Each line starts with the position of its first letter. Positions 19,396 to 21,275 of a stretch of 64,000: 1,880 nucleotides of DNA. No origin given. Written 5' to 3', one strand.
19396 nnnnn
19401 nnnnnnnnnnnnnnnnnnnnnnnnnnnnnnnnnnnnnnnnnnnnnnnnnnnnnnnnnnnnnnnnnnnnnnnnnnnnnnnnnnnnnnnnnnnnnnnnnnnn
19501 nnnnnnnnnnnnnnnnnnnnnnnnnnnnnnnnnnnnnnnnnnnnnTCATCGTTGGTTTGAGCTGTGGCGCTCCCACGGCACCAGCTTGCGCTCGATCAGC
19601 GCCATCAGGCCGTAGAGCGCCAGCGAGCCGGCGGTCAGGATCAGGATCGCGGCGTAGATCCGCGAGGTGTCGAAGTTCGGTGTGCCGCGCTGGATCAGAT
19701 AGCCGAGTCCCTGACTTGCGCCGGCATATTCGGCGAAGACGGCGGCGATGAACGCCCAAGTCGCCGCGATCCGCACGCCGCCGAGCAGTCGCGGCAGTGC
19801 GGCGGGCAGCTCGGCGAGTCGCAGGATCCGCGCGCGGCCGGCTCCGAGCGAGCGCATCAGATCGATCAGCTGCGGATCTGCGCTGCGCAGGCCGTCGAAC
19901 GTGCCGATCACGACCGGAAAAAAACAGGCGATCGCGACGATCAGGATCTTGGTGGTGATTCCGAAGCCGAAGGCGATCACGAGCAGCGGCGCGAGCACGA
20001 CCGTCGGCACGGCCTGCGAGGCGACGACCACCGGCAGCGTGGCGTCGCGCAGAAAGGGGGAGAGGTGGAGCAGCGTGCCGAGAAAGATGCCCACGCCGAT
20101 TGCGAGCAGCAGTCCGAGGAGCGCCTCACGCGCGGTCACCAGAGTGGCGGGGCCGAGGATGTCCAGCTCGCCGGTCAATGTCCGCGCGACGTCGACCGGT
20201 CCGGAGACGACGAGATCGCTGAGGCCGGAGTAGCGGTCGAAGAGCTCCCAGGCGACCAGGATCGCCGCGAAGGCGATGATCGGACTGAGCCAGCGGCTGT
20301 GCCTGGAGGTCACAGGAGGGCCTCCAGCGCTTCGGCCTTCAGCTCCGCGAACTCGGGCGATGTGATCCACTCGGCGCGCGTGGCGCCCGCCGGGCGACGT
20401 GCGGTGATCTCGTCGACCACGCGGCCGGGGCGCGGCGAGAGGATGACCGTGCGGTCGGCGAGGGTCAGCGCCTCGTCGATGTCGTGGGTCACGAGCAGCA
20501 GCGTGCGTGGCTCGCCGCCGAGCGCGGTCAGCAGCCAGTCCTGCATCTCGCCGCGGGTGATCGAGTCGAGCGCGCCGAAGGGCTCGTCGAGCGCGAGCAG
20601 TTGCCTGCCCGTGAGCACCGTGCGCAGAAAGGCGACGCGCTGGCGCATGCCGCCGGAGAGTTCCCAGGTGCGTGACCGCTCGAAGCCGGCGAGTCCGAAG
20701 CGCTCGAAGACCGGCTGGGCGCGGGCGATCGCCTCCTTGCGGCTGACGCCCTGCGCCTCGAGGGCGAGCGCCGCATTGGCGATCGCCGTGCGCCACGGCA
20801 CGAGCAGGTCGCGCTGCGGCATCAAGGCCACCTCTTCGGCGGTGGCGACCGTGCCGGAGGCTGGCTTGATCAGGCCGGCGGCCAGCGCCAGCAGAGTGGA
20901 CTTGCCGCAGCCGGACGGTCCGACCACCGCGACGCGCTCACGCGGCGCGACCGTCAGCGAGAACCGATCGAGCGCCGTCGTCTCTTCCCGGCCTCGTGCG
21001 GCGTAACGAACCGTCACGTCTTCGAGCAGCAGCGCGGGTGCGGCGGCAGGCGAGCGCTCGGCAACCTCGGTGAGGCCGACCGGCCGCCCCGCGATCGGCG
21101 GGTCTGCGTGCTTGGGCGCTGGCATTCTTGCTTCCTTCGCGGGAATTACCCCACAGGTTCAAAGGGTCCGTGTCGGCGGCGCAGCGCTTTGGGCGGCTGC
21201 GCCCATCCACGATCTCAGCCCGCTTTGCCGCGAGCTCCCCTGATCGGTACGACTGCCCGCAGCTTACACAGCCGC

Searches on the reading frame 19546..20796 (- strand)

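Call 58: search_protein_families(library=pfam, proteins=[window:19546-20796:-], max_evalue=0.00001)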
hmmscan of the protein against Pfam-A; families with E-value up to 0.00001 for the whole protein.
window:19546-20796:- (416 aa): 1 family
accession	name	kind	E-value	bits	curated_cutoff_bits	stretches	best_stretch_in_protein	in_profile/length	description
PF00528.27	BPD_transp_1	-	1.8e-29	103.3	26.4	1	232-405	1-182/184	Binding-protein-dependent transport system inner membrane component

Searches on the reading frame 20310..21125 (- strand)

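Call 58: search_protein_families(library=pfam, proteins=[window:20310-21125:-], max_evalue=0.00001)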
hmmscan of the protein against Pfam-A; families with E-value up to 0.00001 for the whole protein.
window:20310-21125:- (271 aa): 1 family
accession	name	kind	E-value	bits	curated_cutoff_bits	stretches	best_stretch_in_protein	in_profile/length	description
PF00005.33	ABC_tran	-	4.3e-24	86.1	25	1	52-183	1-136/137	ABC transporter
